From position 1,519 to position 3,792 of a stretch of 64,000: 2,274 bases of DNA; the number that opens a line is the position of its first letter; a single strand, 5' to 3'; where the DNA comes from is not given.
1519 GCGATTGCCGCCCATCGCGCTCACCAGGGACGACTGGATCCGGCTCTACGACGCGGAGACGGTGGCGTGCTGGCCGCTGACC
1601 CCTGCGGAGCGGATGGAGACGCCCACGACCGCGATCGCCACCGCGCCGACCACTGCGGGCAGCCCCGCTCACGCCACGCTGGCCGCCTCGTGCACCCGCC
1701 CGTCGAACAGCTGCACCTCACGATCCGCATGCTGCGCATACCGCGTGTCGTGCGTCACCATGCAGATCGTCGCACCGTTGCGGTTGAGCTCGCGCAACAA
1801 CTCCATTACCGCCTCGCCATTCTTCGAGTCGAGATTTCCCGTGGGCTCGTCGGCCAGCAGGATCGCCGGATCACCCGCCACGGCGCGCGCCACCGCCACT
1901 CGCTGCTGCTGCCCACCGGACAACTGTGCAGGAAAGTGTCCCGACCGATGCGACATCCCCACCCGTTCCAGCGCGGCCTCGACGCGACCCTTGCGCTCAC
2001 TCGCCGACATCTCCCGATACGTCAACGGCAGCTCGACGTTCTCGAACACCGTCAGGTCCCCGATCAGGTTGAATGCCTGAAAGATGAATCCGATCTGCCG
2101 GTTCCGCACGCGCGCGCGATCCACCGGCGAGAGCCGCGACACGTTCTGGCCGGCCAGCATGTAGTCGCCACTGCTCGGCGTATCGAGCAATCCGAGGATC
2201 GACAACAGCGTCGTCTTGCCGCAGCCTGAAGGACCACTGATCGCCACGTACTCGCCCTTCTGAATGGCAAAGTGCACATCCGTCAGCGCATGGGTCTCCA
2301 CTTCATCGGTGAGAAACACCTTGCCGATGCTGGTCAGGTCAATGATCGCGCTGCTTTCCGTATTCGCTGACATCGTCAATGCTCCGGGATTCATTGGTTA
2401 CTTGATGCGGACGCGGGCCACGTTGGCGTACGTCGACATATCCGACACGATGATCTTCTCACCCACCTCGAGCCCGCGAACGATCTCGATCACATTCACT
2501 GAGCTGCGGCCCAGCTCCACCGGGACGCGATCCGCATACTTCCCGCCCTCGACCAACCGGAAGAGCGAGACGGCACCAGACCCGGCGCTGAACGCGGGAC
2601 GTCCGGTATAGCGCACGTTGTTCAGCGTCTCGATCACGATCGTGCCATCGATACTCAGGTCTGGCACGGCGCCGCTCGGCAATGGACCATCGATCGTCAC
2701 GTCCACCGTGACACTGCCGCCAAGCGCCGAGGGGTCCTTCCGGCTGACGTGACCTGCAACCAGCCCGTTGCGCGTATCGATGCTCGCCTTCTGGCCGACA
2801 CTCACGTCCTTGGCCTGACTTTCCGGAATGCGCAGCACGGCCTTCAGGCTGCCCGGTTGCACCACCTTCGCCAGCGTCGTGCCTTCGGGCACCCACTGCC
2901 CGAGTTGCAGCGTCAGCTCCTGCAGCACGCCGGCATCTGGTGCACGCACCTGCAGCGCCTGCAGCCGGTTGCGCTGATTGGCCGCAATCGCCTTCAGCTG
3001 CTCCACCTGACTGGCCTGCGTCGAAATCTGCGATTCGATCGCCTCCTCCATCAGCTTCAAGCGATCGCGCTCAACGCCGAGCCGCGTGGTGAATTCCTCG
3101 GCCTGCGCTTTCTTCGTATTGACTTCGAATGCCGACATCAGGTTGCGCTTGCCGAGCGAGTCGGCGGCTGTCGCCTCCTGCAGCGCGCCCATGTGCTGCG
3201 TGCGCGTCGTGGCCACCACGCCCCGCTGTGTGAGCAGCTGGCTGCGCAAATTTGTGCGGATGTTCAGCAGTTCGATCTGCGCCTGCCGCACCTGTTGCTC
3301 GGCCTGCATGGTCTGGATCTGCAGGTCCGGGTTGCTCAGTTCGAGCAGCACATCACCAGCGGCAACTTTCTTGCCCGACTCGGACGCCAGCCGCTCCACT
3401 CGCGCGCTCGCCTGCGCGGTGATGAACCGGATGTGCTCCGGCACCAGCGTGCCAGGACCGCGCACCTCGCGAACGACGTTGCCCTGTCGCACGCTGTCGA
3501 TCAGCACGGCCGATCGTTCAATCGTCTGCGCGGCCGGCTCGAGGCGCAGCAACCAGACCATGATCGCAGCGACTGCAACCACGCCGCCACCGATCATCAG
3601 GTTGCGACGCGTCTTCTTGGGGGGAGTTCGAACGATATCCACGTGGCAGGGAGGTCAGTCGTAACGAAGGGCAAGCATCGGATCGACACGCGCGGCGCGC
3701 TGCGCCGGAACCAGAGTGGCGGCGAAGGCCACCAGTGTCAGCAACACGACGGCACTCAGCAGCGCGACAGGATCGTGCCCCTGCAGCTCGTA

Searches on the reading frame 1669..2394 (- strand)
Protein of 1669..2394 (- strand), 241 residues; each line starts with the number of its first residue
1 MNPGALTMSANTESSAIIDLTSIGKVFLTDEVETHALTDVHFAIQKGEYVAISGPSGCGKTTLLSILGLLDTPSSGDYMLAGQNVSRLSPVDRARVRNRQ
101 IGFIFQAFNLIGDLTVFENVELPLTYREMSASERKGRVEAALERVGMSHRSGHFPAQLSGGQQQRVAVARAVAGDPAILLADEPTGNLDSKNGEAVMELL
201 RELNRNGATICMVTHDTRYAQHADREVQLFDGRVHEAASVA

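Call 25: search_protein_families(library=pfam, proteins=[window:1669-2394:-], max_evalue=0.001)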
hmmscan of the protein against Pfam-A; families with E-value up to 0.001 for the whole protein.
window:1669-2394:- (241 aa): 4 families
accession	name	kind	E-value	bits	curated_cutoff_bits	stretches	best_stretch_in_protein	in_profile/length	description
PF00005.33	ABC_tran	-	9.4e-34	117.4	25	1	37-185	1-136/137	ABC transporter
PF02463.25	SMC_N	-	2.1e-06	27.8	40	1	141-230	126-212/220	RecF/RecN/SMC N terminal domain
PF13304.12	AAA_21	-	3.4e-06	27.8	27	0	51-71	3-26/304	AAA domain, putative AbiEii toxin, Type IV TA system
PF20720.3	nSTAND3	-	0.00051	20.2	27.2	1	32-67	2-37/155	Novel STAND NTPase 3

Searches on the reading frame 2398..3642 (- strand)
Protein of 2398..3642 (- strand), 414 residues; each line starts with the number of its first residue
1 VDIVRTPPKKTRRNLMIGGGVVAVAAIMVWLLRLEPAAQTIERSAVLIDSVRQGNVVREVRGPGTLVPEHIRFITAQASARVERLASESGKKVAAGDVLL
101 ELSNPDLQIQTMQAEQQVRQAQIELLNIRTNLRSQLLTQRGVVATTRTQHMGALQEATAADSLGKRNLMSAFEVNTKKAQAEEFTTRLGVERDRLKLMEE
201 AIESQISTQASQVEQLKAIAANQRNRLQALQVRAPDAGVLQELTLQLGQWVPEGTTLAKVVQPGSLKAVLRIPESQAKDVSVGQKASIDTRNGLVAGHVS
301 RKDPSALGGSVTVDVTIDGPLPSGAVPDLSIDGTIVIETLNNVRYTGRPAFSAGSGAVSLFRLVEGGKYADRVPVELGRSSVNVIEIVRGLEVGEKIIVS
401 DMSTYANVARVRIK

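Call 25: search_protein_families(library=pfam, proteins=[window:2398-3642:-], max_evalue=0.001)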
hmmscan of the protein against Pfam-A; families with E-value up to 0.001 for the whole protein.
window:2398-3642:- (414 aa): 4 families
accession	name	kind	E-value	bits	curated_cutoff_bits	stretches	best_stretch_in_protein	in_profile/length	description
PF13437.12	HlyD_3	-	8.5e-15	55.8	22.2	1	232-320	2-96/106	HlyD family secretion protein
PF16576.10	HlyD_D23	-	2.4e-11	43.8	30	1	70-291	18-170/214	Barrel-sandwich domain of CusB or HlyD membrane-fusion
PF00364.28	Biotin_lipoyl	-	0.00013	22.1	22.1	0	231-259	44-72/73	Biotin-requiring enzyme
PF13533.13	Biotin_lipoyl_2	-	0.00022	21.4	29.8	0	73-102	2-31/32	Biotin-lipoyl like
